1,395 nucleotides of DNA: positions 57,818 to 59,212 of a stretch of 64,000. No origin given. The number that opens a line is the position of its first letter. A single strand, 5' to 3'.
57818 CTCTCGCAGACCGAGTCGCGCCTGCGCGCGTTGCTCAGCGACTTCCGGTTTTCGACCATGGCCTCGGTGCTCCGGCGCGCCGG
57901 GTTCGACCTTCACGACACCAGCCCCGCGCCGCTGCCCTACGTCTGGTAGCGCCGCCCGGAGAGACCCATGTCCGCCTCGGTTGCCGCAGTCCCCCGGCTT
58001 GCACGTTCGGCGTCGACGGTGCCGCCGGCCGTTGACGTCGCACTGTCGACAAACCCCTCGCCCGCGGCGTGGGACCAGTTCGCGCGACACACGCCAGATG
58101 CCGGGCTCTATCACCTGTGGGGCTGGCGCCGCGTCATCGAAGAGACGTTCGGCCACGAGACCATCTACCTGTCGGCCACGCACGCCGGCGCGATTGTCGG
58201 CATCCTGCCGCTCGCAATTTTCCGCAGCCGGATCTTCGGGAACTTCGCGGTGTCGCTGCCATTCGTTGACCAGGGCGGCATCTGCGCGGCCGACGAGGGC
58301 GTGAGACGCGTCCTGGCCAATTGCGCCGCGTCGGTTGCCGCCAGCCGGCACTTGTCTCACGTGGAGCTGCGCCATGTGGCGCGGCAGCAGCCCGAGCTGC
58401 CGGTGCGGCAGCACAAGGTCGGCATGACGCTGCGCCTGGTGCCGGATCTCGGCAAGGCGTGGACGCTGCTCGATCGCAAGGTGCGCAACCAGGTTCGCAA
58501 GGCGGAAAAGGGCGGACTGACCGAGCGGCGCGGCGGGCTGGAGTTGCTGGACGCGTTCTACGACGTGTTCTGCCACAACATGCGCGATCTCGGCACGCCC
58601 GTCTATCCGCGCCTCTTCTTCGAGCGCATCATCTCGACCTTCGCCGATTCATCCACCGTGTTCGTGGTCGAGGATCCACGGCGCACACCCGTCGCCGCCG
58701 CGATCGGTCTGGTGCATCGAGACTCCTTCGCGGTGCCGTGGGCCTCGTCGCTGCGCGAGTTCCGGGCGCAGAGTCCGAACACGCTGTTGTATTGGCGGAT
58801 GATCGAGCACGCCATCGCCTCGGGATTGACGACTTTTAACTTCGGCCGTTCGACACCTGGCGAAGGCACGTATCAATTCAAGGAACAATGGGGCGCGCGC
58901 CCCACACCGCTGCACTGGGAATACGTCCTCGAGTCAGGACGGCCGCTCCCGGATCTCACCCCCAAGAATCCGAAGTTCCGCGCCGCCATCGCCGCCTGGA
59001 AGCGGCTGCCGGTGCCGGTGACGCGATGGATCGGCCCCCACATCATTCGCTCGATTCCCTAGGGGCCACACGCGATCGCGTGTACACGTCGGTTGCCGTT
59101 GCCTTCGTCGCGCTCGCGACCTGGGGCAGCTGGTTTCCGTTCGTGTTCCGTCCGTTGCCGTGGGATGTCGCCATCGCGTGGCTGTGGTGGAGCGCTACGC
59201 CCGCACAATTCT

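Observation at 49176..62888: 13.7-kb, 12-gene EPS operon with the PEP-CTERM-type accessory gene set but no exosortase, glycosyltransferase or polymerase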

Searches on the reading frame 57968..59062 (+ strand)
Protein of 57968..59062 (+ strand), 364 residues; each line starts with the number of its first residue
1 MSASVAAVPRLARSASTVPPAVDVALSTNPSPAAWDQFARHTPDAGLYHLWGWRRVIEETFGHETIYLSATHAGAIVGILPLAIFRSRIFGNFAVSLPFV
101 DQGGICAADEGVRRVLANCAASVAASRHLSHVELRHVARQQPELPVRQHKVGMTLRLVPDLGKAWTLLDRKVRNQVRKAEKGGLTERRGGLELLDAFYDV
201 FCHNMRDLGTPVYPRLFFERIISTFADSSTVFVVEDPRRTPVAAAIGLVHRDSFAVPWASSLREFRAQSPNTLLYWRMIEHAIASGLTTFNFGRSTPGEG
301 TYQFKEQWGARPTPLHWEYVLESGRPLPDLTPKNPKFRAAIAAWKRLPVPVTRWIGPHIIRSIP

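Call 4: search_protein_families(library=ncbifam, proteins=[window:57968-59062:+])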
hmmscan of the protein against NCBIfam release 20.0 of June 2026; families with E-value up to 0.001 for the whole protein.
window:57968-59062:+ (364 aa): 2 families
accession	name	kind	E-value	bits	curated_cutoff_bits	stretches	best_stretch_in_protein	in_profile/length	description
TIGR03019.1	pepcterm_femAB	equivalog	1.3e-112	376.1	260.35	1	33-364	1-330/330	FemAB family XrtA/PEP-CTERM system-associated protein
NF047883.1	UAcmpLyAlTFemX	equivalog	2.5e-05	23.8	500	1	153-307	152-310/337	UDP-N-acetylmuramoylpentapeptide-lysine N(6)-alanyltransferase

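Call 6: search_protein_families(library=pfam, proteins=[window:57968-59062:+], max_evalue=0.01)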
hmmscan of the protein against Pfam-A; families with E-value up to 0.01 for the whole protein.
window:57968-59062:+ (364 aa): 3 families
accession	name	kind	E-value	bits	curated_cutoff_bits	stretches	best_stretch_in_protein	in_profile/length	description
PF13480.13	Acetyltransf_6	-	1.1e-22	81.1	22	1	170-305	5-142/143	Acetyltransferase (GNAT) domain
PF02388.22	FemAB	-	5.7e-10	39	24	2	235-310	301-380/406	FemAB family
PF04339.18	FemAB_like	-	0.0013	18.4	27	1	192-293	212-312/369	Peptidogalycan biosysnthesis/recognition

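Call 80: search_dna_similar(query=window:57968-59062:+, collection=plasmids, mode=protein, max_rows=15)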
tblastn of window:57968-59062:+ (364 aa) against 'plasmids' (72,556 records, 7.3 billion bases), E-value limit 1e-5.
Records with a match: 16; places in all: 16; records where one place covers at least 80% of the query: 16.
Best place of each record, by identity: <60% 16.
By first word of the organism name: Nitratidesulfovibrio 4; Vibrio 3; Alteromonas 2; Chelatococcus 1; Sphingomonas 1; Natronococcus 1; Photobacterium 1; Haladaptatus 1; Halobaculum 1; Halocatena 1.
By predicted mobility (MOB-suite, as given by PLSDB): non-mobilizable 16.
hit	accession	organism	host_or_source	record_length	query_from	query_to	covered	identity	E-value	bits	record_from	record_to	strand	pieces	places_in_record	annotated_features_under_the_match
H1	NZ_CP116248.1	Nitratidesulfovibrio vulgaris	swine finishing facility waste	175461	33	364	91%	47.9%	4e-84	285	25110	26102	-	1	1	FemAB family XrtA/PEP-CTERM system-associated protein | DegT/DnrJ/EryC1/StrS family aminotransferase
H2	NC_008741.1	Nitratidesulfovibrio vulgaris DP4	-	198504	33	364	91%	47.9%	4e-84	285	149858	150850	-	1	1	FemAB family XrtA/PEP-CTERM system-associated protein | DegT/DnrJ/EryC1/StrS family aminotransferase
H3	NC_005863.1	Nitratidesulfovibrio vulgaris str. Hildenborough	-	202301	33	364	91%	47.9%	4e-84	285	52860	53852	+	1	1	FemAB family XrtA/PEP-CTERM system-associated protein | DegT/DnrJ/EryC1/StrS family aminotransferase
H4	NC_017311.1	Nitratidesulfovibrio vulgaris RCH1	-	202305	33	364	91%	47.9%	4e-84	285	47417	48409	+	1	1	FemAB family XrtA/PEP-CTERM system-associated protein | DegT/DnrJ/EryC1/StrS family aminotransferase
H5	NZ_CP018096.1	Chelatococcus daeguensis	sigle cell,power plant biotrickling ...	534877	34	364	91%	42.4%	2e-74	258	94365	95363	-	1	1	FemAB family XrtA/PEP-CTERM system-associated protein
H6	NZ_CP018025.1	Alteromonas mediterranea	seawater,seawater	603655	35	364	91%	34.3%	9e-50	186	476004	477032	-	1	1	GNAT family N-acetyltransferase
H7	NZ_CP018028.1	Alteromonas mediterranea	seawater,seawater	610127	35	364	91%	34.3%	9e-50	186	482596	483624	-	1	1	GNAT family N-acetyltransferase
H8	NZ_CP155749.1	Sphingomonas parapaucimobilis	Chinese cabbage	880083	16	363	96%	31.8%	1e-31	133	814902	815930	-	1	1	FemAB family XrtA/PEP-CTERM system-associated protein | XrtA system polysaccharide deacetylase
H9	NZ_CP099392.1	Natronococcus sp. CG52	cell culture,salt lake sediment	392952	32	363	91%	30.9%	4e-38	152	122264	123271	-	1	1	GNAT family N-acetyltransferase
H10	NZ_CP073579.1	Photobacterium sp. GJ3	-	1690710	35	363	90%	30.8%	6e-48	181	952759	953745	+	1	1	record has no annotation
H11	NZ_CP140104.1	Vibrio alfacsensis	Scophthalmus maximus,intestinal tract ...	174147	34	363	91%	30.5%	6e-54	198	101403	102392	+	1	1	FemAB family XrtA/PEP-CTERM system-associated protein | XrtA system polysaccharide deacetylase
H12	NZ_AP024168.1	Vibrio alfacsensis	-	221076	34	363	91%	30.5%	6e-54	198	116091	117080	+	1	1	FemAB family XrtA/PEP-CTERM system-associated protein | XrtA system polysaccharide deacetylase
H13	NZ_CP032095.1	Vibrio alfacsensis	Solea senegalensis,whole ...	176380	34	363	91%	30.5%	6e-54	198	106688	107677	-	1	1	FemAB family XrtA/PEP-CTERM system-associated protein | XrtA system polysaccharide deacetylase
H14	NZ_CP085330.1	Haladaptatus salinisoli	cell culture,saline soil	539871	35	363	90%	28.7%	1e-30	130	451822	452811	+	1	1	GNAT family N-acetyltransferase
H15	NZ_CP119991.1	Halobaculum marinum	cell culture,sediment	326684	32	363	91%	28.4%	1e-25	115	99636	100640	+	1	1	GNAT family N-acetyltransferase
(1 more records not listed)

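Call 81: get_annotated_region(hit=H3, flank=20000)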
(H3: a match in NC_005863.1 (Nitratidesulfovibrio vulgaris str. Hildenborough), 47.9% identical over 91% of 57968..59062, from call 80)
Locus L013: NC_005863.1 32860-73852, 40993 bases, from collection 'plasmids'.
description: Nitratidesulfovibrio vulgaris str. Hildenborough plasmid pDV, complete sequence
organism: Nitratidesulfovibrio vulgaris str. Hildenborough (NCBI taxid 882)
taxonomy: Bacteria; Thermodesulfobacteriota; Desulfovibrionia; Desulfovibrionales; Desulfovibrionaceae; Nitratidesulfovibrio; Nitratidesulfovibrio vulgaris; Nitratidesulfovibrio vulgaris str. Hildenborough
host: -; source: -; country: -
typing (MOB-suite, as given by PLSDB): non-mobilizable
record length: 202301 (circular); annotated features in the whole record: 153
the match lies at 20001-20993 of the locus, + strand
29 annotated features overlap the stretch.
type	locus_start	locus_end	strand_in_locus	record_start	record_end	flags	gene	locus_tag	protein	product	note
CDS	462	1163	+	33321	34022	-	-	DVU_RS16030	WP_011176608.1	PEP-CTERM sorting domain-containing protein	-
CDS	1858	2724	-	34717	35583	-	-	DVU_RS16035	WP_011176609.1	THxN family PEP-CTERM protein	-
CDS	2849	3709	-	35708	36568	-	-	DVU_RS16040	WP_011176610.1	THxN family PEP-CTERM protein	-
CDS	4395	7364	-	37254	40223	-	-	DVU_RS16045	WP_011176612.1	ThiF family adenylyltransferase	-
CDS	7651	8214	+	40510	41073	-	-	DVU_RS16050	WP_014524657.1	hypothetical protein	-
CDS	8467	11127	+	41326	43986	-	-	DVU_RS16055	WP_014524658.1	tetratricopeptide repeat protein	-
CDS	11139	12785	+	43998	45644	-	-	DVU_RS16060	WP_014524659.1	TIGR03013 family XrtA/PEP-CTERM system glycosyltransferase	-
CDS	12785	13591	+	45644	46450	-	-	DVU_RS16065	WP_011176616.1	polysaccharide export protein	-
CDS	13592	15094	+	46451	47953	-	-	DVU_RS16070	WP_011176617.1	XrtA system polysaccharide chain length determinant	-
CDS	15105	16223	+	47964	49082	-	-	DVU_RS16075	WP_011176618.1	XrtA-associated tyrosine autokinase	-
CDS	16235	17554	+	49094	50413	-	-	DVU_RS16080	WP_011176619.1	XrtA/PEP-CTERM system-associated ATPase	GO:0009306 - protein secretion [Evidence IEA]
CDS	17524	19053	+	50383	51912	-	-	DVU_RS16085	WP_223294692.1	TIGR03016 family PEP-CTERM system-associated outer membrane protein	-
CDS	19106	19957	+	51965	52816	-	-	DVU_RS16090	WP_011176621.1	XrtA system polysaccharide deacetylase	-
CDS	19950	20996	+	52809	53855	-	-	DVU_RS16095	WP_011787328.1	FemAB family XrtA/PEP-CTERM system-associated protein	GO:0008150 - biological_process [Evidence IEA]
CDS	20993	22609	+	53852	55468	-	-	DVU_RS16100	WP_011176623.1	DegT/DnrJ/EryC1/StrS family aminotransferase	-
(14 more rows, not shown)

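Call 82: get_annotated_region(hit=H5, flank=20000)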
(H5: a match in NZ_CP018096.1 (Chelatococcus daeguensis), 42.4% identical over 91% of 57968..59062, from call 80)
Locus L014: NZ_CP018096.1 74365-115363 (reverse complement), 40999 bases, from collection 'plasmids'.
description: Chelatococcus daeguensis strain TAD1 plasmid pTAD1, complete sequence
organism: Chelatococcus daeguensis (NCBI taxid 444444)
taxonomy: Bacteria; Pseudomonadota; Alphaproteobacteria; Hyphomicrobiales; Chelatococcaceae; Chelatococcus; Chelatococcus daeguensis
host: -; source: sigle cell,power plant biotrickling filter; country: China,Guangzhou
typing (MOB-suite, as given by PLSDB): non-mobilizable
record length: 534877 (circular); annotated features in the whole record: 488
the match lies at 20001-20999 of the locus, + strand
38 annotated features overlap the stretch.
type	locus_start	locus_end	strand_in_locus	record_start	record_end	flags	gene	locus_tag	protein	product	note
CDS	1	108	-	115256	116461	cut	-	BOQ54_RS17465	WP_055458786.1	MFS transporter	GO:0055085 - transmembrane transport [Evidence IEA]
CDS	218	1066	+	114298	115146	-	-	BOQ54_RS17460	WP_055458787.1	helix-turn-helix transcriptional regulator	GO:0006355 - regulation of DNA-templated transcription [Evidence IEA]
CDS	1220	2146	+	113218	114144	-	-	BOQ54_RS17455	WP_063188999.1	ABC transporter ATP-binding protein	-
CDS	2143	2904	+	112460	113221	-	-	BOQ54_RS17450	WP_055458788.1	ABC transporter permease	GO:0055085 - transmembrane transport [Evidence IEA]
CDS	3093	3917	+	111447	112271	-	-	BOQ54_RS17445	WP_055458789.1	DUF3100 domain-containing protein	-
CDS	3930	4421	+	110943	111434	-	-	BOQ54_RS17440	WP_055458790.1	hypothetical protein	-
CDS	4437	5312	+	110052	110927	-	-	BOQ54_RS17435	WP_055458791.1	NAD(P)-dependent oxidoreductase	-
CDS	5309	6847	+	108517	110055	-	-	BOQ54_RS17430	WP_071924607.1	aldehyde dehydrogenase family protein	-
CDS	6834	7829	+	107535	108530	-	-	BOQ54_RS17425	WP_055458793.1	LysR substrate-binding domain-containing protein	-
CDS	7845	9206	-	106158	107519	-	-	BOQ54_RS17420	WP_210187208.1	polysaccharide biosynthesis/export family protein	GO:0015774 - polysaccharide transport [Evidence IEA]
CDS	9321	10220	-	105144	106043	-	-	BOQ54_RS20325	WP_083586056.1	response regulator transcription factor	GO:0000160 - phosphorelay signal transduction system [Evidence IEA]; GO:0006355 - regulation of DNA-templated ...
CDS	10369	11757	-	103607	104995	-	-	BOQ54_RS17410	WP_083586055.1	oligosaccharide flippase family protein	-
CDS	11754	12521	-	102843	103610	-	-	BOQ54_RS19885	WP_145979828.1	AAA family ATPase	-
CDS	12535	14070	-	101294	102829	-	-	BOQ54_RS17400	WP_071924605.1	hypothetical protein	-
CDS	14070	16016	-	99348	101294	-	-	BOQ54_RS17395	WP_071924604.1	tyrosine-protein kinase domain-containing protein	GO:0009103 - lipopolysaccharide biosynthetic process [Evidence IEA]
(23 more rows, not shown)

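Call 83: get_annotated_region(hit=H8, flank=20000)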
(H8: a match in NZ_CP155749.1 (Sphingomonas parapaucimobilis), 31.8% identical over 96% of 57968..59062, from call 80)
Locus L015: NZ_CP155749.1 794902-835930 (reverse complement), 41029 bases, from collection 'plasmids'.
description: Sphingomonas parapaucimobilis strain YK209 plasmid unnamed1, complete sequence
organism: Sphingomonas parapaucimobilis (NCBI taxid 28213)
taxonomy: Bacteria; Pseudomonadota; Alphaproteobacteria; Sphingomonadales; Sphingomonadaceae; Sphingomonas; Sphingomonas parapaucimobilis
host: -; source: Chinese cabbage; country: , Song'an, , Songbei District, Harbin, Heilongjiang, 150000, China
typing (MOB-suite, as given by PLSDB): non-mobilizable
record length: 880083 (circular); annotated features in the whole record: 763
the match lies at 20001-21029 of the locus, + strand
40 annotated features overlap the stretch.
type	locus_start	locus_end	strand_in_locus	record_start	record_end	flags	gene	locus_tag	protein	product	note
CDS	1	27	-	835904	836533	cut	-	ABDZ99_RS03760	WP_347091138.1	2-dehydro-3-deoxy-6-phosphogalactonate aldolase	GO:0034194 - D-galactonate catabolic process [Evidence IEA]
CDS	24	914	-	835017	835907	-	-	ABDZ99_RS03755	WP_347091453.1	2-dehydro-3-deoxygalactonokinase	-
CDS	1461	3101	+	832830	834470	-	mqo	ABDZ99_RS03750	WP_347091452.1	malate dehydrogenase (quinone)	GO:0006099 - tricarboxylic acid cycle [Evidence IEA]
CDS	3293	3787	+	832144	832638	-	-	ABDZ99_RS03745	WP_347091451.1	GAF domain-containing protein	-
CDS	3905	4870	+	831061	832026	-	-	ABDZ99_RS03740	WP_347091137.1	RcnB family protein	-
CDS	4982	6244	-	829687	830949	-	-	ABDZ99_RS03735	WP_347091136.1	M20/M25/M40 family metallo-hydrolase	-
CDS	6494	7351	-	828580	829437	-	-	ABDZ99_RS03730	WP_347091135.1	SDR family oxidoreductase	-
CDS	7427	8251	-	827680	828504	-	-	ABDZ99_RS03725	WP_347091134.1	hydrolase 1, exosortase A system-associated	-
CDS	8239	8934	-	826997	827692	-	-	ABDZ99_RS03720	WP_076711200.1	hypothetical protein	-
CDS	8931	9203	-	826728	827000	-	-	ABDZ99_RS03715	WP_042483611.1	acyl carrier protein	GO:0006633 - fatty acid biosynthetic process [Evidence IEA]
CDS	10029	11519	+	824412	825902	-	-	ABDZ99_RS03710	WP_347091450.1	AMP-binding protein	-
CDS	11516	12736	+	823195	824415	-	-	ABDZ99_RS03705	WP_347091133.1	pyridoxal-dependent decarboxylase, exosortase A system-associated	-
CDS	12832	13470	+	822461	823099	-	-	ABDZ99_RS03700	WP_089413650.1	XrtA/PEP-CTERM system exopolysaccharide export protein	-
CDS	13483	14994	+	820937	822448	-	-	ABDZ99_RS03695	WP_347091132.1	XrtA system polysaccharide chain length determinant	-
CDS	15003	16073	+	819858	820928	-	-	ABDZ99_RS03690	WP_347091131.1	AAA family ATPase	-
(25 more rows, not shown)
